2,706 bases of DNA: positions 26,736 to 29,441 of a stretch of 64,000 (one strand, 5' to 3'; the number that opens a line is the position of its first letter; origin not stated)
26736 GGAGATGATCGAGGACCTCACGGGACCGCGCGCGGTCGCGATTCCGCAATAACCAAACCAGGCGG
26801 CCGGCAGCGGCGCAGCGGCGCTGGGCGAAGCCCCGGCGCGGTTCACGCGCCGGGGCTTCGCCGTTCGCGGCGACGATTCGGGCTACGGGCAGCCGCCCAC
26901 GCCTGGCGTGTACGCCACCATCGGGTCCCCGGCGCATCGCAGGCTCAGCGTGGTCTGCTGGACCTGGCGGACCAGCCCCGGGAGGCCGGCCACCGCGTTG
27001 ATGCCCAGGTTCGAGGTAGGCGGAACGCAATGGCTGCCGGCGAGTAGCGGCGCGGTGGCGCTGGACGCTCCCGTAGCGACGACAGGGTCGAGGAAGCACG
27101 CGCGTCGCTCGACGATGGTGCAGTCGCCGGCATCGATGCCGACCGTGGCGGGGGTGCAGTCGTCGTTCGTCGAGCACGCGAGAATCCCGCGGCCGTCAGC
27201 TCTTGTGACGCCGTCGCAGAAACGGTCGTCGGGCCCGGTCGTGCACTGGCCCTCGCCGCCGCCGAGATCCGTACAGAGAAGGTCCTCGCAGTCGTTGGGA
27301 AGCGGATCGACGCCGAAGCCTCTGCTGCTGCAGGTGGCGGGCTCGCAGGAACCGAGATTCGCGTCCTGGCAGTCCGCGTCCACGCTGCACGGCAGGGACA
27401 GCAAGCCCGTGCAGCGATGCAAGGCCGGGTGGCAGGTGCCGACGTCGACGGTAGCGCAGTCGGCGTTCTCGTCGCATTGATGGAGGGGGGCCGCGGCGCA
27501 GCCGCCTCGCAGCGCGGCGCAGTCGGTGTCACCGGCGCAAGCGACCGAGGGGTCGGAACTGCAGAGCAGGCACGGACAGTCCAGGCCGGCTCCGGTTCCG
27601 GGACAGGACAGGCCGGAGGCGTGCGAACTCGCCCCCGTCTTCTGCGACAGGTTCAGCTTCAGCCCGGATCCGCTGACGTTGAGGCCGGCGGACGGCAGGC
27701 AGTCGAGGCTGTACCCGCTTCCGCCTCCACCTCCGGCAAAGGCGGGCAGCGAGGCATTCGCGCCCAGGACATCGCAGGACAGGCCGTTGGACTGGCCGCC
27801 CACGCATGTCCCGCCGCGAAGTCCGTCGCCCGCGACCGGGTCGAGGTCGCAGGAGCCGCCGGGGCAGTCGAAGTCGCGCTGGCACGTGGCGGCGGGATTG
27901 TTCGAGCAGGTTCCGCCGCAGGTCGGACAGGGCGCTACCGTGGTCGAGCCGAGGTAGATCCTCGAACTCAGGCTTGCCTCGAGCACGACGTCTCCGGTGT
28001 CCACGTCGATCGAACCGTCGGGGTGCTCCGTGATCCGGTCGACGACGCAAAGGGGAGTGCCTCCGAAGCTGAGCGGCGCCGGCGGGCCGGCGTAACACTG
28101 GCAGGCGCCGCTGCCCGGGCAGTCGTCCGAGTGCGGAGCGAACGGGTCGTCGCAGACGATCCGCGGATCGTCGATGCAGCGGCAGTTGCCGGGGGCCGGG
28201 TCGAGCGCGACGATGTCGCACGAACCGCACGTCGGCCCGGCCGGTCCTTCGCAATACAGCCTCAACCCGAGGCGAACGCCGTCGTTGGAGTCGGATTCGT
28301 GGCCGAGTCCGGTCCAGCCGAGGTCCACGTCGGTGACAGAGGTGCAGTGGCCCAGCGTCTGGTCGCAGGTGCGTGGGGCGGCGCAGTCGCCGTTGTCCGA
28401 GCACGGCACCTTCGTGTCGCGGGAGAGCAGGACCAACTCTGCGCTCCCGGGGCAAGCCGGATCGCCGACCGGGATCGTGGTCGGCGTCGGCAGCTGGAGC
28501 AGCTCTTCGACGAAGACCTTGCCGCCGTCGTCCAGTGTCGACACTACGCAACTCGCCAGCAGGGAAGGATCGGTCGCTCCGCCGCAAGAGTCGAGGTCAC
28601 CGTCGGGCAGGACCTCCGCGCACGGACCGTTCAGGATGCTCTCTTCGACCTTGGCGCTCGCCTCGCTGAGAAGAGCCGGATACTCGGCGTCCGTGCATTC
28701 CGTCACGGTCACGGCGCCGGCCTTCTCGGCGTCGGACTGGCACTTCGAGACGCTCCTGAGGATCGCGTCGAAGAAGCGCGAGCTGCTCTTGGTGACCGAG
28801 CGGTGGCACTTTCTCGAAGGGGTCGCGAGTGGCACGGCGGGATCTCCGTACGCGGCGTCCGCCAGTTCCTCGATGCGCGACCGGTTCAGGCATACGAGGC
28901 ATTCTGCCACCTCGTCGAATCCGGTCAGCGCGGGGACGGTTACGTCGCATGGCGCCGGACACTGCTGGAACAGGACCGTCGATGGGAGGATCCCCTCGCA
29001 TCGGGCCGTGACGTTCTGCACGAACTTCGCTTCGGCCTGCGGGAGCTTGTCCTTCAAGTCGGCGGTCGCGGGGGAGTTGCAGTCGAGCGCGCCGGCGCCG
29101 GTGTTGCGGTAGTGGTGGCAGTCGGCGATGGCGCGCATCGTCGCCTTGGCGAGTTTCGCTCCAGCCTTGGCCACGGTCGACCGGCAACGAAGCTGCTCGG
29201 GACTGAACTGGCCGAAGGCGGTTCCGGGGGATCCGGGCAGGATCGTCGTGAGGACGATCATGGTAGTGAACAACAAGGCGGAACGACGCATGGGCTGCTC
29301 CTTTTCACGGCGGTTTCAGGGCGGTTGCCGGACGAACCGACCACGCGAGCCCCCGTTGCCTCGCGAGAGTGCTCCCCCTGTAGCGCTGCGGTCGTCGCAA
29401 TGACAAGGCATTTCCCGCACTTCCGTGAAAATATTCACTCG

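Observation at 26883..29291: Second, longer paralog of the Cys-rich secreted family 13 kb away, sharing a C-terminal about 350-aa module ending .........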

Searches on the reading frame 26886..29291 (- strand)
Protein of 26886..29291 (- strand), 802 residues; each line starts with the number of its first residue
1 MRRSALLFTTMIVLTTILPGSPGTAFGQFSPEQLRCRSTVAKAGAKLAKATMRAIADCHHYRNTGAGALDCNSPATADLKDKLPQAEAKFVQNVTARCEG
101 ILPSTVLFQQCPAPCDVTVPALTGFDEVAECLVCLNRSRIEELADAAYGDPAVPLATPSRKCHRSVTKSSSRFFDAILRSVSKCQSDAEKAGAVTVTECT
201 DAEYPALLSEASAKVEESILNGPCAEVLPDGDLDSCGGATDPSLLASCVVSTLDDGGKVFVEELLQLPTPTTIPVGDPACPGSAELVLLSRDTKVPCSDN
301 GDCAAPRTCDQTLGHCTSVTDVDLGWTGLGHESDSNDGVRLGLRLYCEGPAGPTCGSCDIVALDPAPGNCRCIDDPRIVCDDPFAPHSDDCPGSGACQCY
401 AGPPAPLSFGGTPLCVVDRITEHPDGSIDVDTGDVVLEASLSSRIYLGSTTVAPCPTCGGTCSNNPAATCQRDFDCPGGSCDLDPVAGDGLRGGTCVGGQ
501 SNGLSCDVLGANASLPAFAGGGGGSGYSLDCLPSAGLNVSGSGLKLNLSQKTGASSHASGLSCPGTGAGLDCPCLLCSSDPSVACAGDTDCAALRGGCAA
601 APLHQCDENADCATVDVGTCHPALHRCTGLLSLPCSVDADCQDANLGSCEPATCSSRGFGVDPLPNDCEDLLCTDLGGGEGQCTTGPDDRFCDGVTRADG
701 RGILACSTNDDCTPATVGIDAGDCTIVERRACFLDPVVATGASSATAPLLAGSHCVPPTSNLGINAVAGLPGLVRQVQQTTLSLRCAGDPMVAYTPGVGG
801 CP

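Call 4: search_protein_families(library=pfam, proteins=[window:26886-29291:-], max_evalue=1)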
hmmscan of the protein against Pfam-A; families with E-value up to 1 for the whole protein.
window:26886-29291:- (802 aa): 0 families

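Call 5: search_protein_families(library=ncbifam, proteins=[window:26886-29291:-], max_evalue=1)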
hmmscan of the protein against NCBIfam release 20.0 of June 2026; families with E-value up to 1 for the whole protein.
window:26886-29291:- (802 aa): 1 family
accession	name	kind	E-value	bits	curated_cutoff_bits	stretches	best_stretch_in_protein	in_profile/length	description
TIGR00863.1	P2X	subfamily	0.032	13.1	288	1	459-510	115-166/372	cation transporter protein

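Call 6: find_homologous_proteins(query=window:26886-29291:-)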
Query window:26886-29291:- (802 aa): 29 proteins with E <= 0.001 among 8000 candidates.
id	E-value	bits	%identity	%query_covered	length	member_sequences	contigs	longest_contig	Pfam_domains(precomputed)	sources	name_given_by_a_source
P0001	0.0e+0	1816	100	100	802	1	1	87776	-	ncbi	-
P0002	0.0e+0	1134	63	100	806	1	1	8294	-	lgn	-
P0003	3.6e-244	831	45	100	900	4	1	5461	-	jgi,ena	-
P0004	2.7e-240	818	50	100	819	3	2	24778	-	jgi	jgi:hypothetical protein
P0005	8.2e-239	814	52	54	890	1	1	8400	-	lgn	-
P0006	2.7e-238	812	49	100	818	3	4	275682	-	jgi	jgi:hypothetical protein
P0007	6.7e-231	787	49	100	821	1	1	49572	-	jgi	jgi:hypothetical protein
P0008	1.3e-227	776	46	97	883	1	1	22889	-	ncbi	ncbi:MAG: hypothetical protein ABR538_16940 [Candidatus Binatia bacterium]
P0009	7.3e-224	764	47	99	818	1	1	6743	-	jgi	jgi:hypothetical protein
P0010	1.2e-218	747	45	100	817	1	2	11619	-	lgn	-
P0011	1.1e-214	734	44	97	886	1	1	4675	-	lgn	-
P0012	2.8e-211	722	45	100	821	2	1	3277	-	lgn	-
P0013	1.0e-196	674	46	97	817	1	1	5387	-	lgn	-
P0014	1.5e-190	654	43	96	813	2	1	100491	-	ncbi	-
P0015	1.6e-186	641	43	99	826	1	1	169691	-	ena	-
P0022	1.6e-124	435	35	99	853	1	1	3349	-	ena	-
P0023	4.3e-110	388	38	65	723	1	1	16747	-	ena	-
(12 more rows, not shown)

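Call 17: find_encoding_contigs(protein=P0006, flank=8000, max_places=3)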
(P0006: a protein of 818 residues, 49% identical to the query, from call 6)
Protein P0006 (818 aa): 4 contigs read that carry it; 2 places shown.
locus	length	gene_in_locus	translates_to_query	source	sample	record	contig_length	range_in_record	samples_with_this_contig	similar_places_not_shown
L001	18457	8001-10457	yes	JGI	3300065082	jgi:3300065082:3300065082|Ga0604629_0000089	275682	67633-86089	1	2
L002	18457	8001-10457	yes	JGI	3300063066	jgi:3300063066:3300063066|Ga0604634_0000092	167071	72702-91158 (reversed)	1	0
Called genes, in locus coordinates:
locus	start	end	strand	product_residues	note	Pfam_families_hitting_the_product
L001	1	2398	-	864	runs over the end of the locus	PF01553:Acyltransferase, PF19277:GPAT_C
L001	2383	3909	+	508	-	PF00702:Hydrolase, PF12710:HAD, PF01553:Acyltransferase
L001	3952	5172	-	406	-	PF00083:Sugar_tr (weak), PF07690:MFS_1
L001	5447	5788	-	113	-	PF02627:CMD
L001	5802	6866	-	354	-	PF00389:2-Hacid_dh, PF02826:2-Hacid_dh_C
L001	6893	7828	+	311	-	PF24684:Vgb_lyase (faint), PF01731:Arylesterase (faint), PF08450:SGL, PF03088:Str_synth (weak)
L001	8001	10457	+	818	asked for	-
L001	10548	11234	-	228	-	PF00378:ECH_1, PF16113:ECH_2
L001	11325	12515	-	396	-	PF00108:Thiolase_N, PF22691:Thiolase_C_1, PF02803:Thiolase_C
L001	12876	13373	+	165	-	PF13452:FAS1_DH_region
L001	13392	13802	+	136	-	PF01575:MaoC_dehydratas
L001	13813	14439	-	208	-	PF25084:LbH_EIF2B (faint), PF00132:Hexapep (weak)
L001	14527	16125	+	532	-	PF20154:LNT_N, PF00795:CN_hydrolase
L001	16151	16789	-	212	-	PF07027:DUF1318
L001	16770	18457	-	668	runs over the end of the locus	-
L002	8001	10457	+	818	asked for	-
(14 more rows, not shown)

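Call 18: find_encoding_contigs(protein=P0015, flank=8000, max_places=2)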
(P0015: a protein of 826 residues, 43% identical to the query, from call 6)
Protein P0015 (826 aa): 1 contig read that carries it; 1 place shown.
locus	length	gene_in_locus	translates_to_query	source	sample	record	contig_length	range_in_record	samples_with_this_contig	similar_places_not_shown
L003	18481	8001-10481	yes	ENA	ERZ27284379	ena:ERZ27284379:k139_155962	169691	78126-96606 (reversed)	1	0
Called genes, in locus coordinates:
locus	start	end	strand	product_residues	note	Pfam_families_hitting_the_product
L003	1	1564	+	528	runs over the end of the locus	PF00389:2-Hacid_dh, PF02826:2-Hacid_dh_C, PF19304:PGDH_inter, PF01842:ACT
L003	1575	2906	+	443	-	PF00709:Adenylsucc_synt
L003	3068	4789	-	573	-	PF01019:G_glu_transpept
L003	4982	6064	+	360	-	PF00583:Acetyltransf_1, PF13673:Acetyltransf_10 (faint), PF13508:Acetyltransf_7 (weak)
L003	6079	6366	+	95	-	-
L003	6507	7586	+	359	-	PF07642:BBP2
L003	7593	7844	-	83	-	PF01206:TusA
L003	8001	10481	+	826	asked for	-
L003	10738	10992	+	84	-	PF01381:HTH_3, PF13443:HTH_26, PF13560:HTH_31 (weak)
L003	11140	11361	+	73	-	PF04365:BrnT_toxin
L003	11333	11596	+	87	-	PF14384:BrnA_antitoxin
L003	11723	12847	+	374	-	PF01207:Dus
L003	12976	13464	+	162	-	PF01242:PTPS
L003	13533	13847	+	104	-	-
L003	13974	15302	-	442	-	PF05195:AMP_N, PF00557:Peptidase_M24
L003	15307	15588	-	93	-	PF03795:YCII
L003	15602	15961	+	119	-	-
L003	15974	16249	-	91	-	PF14384:BrnA_antitoxin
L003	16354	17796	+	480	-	PF01875:Memo, PF01871:AMMECR1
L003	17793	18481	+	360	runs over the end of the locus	PF13353:Fer4_12 (faint), PF04055:Radical_SAM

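Call 45: search_solved_structures(query=A4, max_evalue=1)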
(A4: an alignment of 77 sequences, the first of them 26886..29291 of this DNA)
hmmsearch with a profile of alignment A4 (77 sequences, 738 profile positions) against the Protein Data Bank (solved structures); distinct sequences matched with E-value up to 1: 1.
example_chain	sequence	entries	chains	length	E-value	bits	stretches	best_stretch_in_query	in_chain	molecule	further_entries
2v0o_A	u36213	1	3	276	0.074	14.8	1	154-280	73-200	FCH DOMAIN ONLY PROTEIN 2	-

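Call 46: predict_structure(alignment_id=A4)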
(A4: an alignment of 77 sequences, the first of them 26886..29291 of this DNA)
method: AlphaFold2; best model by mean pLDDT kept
length: 802 residues; sequences in the alignment: 77
mean_pLDDT: 91.0   pTM: 0.75
mean pLDDT of the five models: 91.0, 89.5, 89.3, 88.9, 88.4
residues with pLDDT >= 90: 627; 70-90: 130; 50-70: 18; < 50: 27
segments of 3 or more residues with pLDDT < 50: 1-27
pLDDT, mean of each block of 10 residues (from residue 1): 37 38 50 95 98 96 83 95 97 94 86 90 93 98 93 89 94 97 94 86 92 94 78 71 91 93 85 77 97 95 97 96 97 96 92 86 95 95 85 87 96 97 95 97 95 95 96 95 92 96 97 93 91 95 92 94 95 94 92 87 87 94 95 96 95 92 96 95 97 94 95 93 97 97 98 96 96 98 94 88 83
secondary structure, 60 per line:
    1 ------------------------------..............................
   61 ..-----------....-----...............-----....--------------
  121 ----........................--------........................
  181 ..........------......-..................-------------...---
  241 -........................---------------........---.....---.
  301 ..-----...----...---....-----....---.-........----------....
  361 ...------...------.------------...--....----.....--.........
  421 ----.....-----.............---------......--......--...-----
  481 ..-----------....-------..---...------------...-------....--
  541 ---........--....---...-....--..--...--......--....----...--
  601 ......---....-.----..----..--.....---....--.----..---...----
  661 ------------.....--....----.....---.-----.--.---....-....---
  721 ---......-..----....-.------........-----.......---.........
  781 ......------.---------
elements in order (helices of 4 or more, strands of 3 or more residues): H31-62 H74-77 H83-97 H103-106 H125-148 H157-190 H197-202 H204-221 H242-265 E281-288 E292-296 E308-310 E315-317 E321-324 E330-333 E339-346 E357-363 E370-372 E397-400 E405-409 E412-420 E425-429 E435-447 E457-462 E465-470 E494-497 E510-512 E525-527 E544-551 E554-557 E561-563 E575-577 E580-585 H588-591 E596-598 E601-606 H610-613 E630-634 H638-641 E654-656 E673-677 E680-683 E688-692 H709-712 H714-717 E724-729 E737-740 E749-756 H762-768 E772-786

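Call 70: search_protein_families(library=pfam, proteins=[P0023, P0022], max_evalue=1)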
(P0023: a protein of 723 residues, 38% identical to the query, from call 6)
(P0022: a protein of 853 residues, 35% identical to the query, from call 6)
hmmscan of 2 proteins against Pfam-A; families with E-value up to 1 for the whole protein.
P0023 (723 aa): 0 families

P0022 (853 aa): 0 families

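Call 71: fold_search(model_id=the predicted structure, library=pdb)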
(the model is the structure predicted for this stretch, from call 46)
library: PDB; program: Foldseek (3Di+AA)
matches with E <= 10: 393; with E <= 0.001: 0
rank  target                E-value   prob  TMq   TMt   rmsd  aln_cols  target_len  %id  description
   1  7cbc_A                9.4e-03  0.38  0.07  0.15  22.0       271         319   11  Crystal structure of a de novo designed switch protein caging a hemagglutinin binder (released 2020-12-23)
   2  8vp6_A                3.4e-02  0.12  0.07  0.08  25.6       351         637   11  Cryo-EM structure of the ABC transporter PCAT1 bound with Mg_class_2 (released 2024-10-30)
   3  8px9_B                7.0e-02  0.10  0.09  0.11  26.4       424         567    7  Structure of the antibacterial peptide ABC transporter McjD, solved at wavelength 2.75 A (released 2023-10-25)
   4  8ipt_C                7.0e-02  0.10  0.08  0.10  21.1       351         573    9  Cryo-EM structure of heme transporter CydDC from Escherichia coli in the occluded ATP bound state (released 2023-06-14)
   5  9pym_A                8.7e-02  0.11  0.07  0.09  20.9       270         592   14  Cryo-EM structure of the isethionate TRAP transporter IseQM from Oleidesulfovibrio alaskensis with bound isethionate (released 2025-11-12)
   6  7zdu_C                1.1e-01  0.13  0.08  0.11  20.0       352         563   11  Occ(apo/return) conformation of CydDC mutant (E500Q.C) in ATP(CydC)/ATP(CydD) bound state (Dataset-19) (released 2023-04-19)
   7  5mkk_B                1.4e-01  0.10  0.08  0.10  22.7       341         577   10  Crystal structure of the heterodimeric ABC transporter TmrAB, a homolog of the antigen translocation complex TAP (released 2017-01-18)
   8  8vp1_B                1.6e-01  0.05  0.05  0.07  27.4       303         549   13  Cryo-EM structure of the ABC transporter PCAT1 cysteine-free core bound with ATP (released 2024-10-30)
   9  9j2c_A                1.8e-01  0.18  0.09  0.24  17.1       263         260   11  Fe-SzPolF-L-isoleucine (released 2025-10-08)
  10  3l39                  2.0e-01  0.28  0.12  0.31  10.9       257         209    9  Crystal structure of Putative PhoU-like phosphate regulatory protein (BT4638) from BACTEROIDES THETAIOTAOMICRON VPI-5482 (released 2010-01-19)
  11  7zdw_C                2.0e-01  0.05  0.07  0.09  22.5       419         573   11  IF(heme/confined) conformation of CydDC mutant (E500Q.C) in AMP-PNP(CydD) bound state (Dataset-22) (released 2023-04-19)
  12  8ipq_A                2.1e-01  0.14  0.10  0.14  20.5       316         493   14  Cryo-EM structure of heme transporter CydDC from Mycobacterium smegmatis in the inward facing apo state (released 2023-06-14)
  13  7jh5_A                2.1e-01  0.12  0.07  0.16  21.2       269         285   12  Co-LOCKR: de novo designed protein switch (released 2020-09-02)
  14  7zds_C                2.1e-01  0.06  0.07  0.08  21.6       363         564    9  IF(apo/as isolated) conformation of CydDC mutant (E500Q.C) (Dataset-18) (released 2023-04-19)
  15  8ipr_C                2.2e-01  0.05  0.06  0.08  25.3       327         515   15  Cryo-EM structure of heme transporter CydDC from Mycobacterium smegmatis in the outward facing ATP bound state (released 2023-06-14)
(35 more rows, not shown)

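Call 72: list_cluster_members(proteins=[window:26886-29291:-, window:12202-13815:-, window:12202-13890:-])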
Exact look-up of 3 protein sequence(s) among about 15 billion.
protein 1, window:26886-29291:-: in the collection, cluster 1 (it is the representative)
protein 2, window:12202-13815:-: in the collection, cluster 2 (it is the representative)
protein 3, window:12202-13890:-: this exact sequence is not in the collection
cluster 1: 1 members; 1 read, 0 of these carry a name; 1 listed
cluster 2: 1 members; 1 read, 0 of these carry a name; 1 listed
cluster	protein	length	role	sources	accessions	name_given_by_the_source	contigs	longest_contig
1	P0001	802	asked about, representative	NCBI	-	-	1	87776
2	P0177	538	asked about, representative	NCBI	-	-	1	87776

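Call 73: find_encoding_contigs(protein=P0001, flank=1000, max_places=2)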
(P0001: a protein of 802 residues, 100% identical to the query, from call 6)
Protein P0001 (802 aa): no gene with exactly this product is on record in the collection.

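Call 76: find_encoding_contigs(protein=P0023, flank=6000, max_places=2)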
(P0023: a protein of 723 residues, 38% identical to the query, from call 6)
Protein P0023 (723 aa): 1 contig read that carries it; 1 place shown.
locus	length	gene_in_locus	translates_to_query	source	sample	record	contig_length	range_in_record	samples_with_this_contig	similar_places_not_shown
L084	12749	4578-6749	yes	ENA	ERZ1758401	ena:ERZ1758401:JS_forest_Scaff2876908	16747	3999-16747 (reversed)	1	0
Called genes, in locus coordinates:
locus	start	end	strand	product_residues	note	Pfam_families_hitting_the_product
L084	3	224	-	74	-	?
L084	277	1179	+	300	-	PF00211:Guanylate_cyc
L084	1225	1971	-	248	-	PF05019:Coq4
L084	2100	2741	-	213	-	PF00440:TetR_N, PF21351:TetR_C_41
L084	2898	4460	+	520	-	PF01946:Thi4 (weak), PF01266:DAO (faint), PF07992:Pyr_redox_2 (weak), PF13450:NAD_binding_8, PF13738:Pyr_redox_3, PF00743:FMO-like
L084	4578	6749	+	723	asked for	-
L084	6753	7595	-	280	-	PF02739:5_3_exonuc_N, PF01367:5_3_exonuc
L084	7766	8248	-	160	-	-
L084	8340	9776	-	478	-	PF00171:Aldedh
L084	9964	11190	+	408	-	PF00092:VWA, PF13519:VWA_2 (weak), PF25106:VWA_4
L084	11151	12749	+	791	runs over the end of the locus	PF07719:TPR_2 (faint), PF14559:TPR_19 (faint), PF00515:TPR_1 (faint), PF13174:TPR_6 (faint), PF13371:TPR_9 (faint), PF13432:TPR_16 (weak)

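Call 77: find_encoding_contigs(protein=P0014, flank=6000, max_places=2)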
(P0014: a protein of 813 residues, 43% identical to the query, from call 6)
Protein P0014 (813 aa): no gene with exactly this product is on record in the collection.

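Call 80: search_protein_families(library=padloc, proteins=[window:26886-29291:-], max_evalue=0.01)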
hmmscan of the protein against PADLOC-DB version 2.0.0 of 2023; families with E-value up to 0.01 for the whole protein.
window:26886-29291:- (802 aa): 0 families

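Call 81: search_protein_families(library=phrogs, proteins=[window:26886-29291:-], max_evalue=0.01)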
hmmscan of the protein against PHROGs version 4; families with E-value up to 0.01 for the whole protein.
window:26886-29291:- (802 aa): 0 families

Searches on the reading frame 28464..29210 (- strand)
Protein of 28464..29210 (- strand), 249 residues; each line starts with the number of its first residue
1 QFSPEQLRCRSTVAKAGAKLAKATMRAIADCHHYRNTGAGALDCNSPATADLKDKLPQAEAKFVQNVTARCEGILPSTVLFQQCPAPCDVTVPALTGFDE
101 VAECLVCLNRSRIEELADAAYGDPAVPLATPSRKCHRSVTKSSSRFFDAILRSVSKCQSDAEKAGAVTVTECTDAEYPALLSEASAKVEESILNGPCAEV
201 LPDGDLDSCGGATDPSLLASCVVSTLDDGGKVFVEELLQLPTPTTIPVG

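Call 59: find_homologous_proteins(query=window:28464-29210:-)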
Query window:28464-29210:-: 1720 candidates shared short words with the query, none scored E <= 0.001.
